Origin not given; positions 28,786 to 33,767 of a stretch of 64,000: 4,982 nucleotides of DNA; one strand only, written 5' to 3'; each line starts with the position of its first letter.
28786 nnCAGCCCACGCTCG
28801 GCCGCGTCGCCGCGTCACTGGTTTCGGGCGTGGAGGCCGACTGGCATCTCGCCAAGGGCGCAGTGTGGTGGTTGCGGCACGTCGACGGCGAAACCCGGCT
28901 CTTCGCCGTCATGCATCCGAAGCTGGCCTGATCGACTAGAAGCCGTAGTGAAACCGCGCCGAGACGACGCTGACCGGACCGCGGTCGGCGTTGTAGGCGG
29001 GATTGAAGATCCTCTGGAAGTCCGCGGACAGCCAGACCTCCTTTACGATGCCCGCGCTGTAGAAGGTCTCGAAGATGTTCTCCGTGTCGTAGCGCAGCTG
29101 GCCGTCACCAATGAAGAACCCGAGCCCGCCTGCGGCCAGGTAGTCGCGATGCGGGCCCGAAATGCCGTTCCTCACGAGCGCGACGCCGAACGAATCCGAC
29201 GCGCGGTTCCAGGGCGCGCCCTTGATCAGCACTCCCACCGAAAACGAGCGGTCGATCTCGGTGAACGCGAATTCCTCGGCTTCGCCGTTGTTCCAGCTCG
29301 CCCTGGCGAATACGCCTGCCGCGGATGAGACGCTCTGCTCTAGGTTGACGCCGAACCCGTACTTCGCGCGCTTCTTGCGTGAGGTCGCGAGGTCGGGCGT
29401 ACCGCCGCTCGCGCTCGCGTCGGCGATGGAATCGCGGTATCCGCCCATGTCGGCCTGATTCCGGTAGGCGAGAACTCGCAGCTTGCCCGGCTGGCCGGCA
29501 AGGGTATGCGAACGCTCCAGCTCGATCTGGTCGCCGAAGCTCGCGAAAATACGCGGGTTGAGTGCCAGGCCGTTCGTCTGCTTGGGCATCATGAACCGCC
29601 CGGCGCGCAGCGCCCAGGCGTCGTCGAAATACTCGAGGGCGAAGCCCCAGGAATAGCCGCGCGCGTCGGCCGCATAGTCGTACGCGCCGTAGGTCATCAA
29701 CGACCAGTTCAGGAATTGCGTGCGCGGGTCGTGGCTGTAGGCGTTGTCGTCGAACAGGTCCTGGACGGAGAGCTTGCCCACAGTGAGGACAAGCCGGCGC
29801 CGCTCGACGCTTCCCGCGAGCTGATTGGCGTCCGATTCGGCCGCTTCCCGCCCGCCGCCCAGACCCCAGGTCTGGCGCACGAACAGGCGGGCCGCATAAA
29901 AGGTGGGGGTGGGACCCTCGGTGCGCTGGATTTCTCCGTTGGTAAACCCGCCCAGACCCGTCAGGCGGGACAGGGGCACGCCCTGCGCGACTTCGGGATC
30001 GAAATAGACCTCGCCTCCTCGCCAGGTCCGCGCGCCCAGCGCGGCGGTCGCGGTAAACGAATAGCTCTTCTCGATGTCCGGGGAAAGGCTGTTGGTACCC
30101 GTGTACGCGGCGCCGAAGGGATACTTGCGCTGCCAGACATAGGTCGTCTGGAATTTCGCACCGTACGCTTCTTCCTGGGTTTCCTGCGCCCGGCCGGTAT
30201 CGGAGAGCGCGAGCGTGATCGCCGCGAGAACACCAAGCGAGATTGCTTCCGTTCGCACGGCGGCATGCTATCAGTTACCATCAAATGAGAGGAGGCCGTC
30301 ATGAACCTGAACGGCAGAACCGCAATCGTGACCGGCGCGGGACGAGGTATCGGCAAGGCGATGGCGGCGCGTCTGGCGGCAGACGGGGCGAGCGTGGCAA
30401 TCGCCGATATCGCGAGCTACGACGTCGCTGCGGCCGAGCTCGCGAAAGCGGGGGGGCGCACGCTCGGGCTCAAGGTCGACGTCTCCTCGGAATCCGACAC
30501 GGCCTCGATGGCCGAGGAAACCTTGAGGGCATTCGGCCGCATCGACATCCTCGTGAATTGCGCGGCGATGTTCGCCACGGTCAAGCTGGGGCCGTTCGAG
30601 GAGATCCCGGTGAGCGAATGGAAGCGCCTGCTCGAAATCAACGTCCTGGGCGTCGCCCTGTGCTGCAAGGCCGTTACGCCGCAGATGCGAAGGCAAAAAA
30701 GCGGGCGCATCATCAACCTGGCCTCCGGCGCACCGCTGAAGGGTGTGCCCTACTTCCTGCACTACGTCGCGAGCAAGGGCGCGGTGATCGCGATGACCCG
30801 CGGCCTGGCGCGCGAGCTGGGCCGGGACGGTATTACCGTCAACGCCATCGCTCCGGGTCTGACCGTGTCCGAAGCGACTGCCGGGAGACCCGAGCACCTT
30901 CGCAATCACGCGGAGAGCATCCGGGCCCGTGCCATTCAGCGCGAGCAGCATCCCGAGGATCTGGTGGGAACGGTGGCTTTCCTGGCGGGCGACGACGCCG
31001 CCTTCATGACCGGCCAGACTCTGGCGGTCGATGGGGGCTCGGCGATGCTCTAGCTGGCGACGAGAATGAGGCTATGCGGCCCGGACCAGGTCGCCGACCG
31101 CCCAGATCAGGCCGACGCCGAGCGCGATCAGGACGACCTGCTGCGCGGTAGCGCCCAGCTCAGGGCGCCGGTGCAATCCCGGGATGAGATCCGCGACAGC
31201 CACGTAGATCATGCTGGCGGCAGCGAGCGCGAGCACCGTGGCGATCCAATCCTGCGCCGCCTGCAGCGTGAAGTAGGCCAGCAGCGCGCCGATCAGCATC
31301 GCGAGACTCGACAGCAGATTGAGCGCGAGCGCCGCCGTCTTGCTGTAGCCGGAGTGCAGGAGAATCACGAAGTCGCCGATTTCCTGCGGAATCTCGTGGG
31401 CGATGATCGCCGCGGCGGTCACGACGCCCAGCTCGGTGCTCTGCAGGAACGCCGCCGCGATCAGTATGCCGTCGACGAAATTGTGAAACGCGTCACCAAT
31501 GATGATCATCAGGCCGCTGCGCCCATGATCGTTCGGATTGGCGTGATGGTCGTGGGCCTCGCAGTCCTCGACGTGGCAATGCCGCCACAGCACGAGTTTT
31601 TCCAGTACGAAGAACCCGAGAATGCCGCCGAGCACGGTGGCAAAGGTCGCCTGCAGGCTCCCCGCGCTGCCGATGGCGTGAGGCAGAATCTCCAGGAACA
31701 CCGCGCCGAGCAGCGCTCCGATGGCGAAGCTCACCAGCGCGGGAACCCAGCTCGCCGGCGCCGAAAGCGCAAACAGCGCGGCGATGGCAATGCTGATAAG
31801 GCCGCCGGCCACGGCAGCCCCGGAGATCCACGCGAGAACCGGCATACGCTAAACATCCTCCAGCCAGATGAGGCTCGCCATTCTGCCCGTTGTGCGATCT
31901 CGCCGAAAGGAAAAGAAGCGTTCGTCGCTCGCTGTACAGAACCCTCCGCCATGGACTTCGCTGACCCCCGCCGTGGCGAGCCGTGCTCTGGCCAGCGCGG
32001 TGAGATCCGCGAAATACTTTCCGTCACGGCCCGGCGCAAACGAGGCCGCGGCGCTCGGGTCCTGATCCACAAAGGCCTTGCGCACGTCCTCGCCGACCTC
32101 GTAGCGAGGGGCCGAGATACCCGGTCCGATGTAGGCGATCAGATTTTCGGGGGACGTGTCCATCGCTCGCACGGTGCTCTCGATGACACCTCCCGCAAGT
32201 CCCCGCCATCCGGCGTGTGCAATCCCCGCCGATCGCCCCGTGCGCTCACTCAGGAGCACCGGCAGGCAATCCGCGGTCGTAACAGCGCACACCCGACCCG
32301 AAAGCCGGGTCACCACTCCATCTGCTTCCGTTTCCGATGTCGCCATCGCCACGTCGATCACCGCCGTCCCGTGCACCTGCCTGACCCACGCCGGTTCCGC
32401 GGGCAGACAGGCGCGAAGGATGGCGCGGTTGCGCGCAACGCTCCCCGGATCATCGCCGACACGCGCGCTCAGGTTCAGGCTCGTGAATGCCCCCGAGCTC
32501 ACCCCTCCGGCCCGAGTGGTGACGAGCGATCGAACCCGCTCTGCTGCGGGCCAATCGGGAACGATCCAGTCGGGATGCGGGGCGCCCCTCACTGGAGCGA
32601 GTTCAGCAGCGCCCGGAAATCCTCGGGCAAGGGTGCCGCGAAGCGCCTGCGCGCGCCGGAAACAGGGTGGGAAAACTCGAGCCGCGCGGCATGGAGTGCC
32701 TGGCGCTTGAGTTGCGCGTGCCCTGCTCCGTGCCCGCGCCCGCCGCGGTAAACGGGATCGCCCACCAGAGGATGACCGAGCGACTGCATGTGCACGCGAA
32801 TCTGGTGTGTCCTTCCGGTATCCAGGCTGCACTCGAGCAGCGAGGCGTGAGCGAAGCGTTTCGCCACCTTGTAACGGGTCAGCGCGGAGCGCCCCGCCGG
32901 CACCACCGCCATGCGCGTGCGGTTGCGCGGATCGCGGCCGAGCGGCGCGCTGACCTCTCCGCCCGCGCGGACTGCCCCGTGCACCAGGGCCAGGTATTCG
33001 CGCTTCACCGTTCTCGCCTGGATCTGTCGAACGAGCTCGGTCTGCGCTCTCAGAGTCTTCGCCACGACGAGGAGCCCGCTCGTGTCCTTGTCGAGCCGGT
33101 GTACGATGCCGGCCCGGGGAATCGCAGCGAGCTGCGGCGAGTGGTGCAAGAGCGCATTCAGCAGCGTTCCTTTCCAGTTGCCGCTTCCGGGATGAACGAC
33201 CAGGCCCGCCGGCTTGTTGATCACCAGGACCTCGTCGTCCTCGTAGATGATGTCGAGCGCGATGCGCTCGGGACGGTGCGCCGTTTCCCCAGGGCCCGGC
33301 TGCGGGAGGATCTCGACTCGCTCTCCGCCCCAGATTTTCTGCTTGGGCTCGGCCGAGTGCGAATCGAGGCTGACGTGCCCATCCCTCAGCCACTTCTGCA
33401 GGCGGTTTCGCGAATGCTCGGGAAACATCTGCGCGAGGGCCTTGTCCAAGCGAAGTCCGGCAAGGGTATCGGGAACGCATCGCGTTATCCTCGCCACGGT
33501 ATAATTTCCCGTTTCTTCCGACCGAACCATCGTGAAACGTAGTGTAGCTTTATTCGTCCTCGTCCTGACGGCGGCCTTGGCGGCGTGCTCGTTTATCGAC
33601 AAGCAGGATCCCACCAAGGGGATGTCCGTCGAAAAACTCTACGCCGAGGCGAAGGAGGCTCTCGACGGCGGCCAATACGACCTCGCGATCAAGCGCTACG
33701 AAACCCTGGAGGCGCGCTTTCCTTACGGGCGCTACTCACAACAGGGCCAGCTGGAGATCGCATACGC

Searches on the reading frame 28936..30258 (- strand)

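Call 42: search_protein_families(library=pfam, proteins=[window:28936-30258:-], max_evalue=0.001)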
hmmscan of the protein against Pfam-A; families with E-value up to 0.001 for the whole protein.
window:28936-30258:- (440 aa): 1 family
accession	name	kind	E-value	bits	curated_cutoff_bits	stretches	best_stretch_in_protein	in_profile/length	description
PF04966.18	OprB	-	1e-34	121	22.9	1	77-440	22-372/372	Carbohydrate-selective porin, OprB family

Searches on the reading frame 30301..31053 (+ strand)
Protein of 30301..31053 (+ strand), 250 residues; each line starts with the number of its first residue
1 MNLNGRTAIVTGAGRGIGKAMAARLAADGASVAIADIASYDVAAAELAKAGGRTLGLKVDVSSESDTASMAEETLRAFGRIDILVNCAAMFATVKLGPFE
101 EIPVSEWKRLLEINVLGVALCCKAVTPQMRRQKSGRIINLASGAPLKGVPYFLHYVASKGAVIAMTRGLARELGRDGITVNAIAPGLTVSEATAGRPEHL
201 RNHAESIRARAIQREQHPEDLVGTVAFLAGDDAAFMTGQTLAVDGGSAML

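Call 42: search_protein_families(library=pfam, proteins=[window:30301-31053:+], max_evalue=0.001)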
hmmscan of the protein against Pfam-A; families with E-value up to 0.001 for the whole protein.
window:30301-31053:+ (250 aa): 3 families
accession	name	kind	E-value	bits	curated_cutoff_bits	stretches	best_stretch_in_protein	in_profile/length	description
PF13561.12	adh_short_C2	-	6.9e-61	206.3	27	1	12-246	1-234/236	Enoyl-(Acyl carrier protein) reductase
PF00106.31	adh_short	-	1e-53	182.2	26.6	1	7-196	2-190/195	short chain dehydrogenase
PF08659.16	KR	-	1.4e-06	28.8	22.6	1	7-168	2-162/180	KR domain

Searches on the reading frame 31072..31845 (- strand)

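Call 42: search_protein_families(library=pfam, proteins=[window:31072-31845:-], max_evalue=0.001)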
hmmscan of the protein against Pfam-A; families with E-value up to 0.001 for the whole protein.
window:31072-31845:- (257 aa): 1 family
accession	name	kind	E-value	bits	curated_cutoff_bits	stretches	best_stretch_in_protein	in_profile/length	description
PF02535.28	Zip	-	4.8e-35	121.8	35.1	2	92-248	157-320/323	ZIP Zinc transporter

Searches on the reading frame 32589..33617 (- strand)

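Call 42: search_protein_families(library=pfam, proteins=[window:32589-33617:-], max_evalue=0.001)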
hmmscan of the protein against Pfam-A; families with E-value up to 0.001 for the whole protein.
window:32589-33617:- (342 aa): 2 families
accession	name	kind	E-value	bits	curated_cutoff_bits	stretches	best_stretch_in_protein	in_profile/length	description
PF00849.27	PseudoU_synth_2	-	2.6e-34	119.1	26.8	1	130-279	2-152/152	RNA pseudouridylate synthase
PF01479.30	S4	-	3.4e-06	27.1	22.8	1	55-100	1-47/48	S4 domain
